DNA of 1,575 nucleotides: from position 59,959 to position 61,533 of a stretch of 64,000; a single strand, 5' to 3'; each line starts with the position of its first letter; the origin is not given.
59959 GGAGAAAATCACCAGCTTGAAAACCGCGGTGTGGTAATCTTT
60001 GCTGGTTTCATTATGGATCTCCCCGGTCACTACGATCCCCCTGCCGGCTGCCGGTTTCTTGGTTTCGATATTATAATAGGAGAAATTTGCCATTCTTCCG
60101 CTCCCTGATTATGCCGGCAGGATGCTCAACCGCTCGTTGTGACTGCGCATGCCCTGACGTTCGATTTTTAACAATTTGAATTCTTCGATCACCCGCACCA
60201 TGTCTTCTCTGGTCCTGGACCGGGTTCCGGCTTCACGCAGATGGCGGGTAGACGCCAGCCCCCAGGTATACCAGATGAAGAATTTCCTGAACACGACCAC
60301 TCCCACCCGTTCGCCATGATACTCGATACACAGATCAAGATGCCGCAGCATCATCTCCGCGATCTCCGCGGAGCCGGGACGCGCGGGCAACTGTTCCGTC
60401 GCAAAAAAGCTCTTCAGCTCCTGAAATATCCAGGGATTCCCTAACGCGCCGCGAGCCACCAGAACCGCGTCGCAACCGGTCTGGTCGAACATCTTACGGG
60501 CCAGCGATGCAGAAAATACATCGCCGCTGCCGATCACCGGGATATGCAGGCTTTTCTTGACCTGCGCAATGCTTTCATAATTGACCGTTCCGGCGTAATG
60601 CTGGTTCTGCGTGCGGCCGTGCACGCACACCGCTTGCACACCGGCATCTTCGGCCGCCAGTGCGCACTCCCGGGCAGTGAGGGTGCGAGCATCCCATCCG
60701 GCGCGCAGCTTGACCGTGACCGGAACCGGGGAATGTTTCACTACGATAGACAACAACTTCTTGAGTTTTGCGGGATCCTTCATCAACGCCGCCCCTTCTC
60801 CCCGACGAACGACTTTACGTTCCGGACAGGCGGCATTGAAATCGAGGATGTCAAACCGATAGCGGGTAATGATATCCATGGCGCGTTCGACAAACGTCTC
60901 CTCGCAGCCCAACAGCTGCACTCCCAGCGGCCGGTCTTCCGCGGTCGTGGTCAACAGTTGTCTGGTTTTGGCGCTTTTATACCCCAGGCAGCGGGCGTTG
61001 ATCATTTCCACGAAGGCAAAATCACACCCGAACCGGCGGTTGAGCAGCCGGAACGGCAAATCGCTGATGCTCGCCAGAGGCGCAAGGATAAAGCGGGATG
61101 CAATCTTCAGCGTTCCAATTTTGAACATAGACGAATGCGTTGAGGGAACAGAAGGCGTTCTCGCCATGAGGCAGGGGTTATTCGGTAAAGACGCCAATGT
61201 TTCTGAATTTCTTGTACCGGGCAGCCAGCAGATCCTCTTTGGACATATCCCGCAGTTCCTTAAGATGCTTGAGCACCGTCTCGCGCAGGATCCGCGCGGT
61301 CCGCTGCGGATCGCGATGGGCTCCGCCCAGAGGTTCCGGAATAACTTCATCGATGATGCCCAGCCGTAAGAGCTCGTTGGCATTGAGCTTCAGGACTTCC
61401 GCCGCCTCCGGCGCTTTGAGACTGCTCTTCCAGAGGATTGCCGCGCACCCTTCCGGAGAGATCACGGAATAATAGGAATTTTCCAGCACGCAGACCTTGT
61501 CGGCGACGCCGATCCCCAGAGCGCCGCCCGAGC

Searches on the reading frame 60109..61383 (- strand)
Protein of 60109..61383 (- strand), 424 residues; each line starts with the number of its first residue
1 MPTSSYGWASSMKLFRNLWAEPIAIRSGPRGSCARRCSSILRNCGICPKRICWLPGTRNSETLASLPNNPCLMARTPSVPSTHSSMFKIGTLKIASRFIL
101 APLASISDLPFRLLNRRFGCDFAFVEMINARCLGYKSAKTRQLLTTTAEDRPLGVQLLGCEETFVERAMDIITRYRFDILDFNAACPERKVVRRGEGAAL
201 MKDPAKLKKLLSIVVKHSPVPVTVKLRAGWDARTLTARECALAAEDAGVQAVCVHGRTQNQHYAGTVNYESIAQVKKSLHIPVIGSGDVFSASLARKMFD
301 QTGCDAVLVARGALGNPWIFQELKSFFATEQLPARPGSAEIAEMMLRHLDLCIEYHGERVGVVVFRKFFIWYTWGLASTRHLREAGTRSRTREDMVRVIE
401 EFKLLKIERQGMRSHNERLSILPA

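Call 37: search_protein_families(library=pfam, proteins=[window:60109-61383:-], max_evalue=0.00001)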
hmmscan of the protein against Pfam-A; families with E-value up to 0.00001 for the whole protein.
window:60109-61383:- (424 aa): 1 family
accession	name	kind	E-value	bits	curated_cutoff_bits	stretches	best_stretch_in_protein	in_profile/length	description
PF01207.24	Dus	-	4.4e-70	236.7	20.4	1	99-398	1-301/311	Dihydrouridine synthase (Dus)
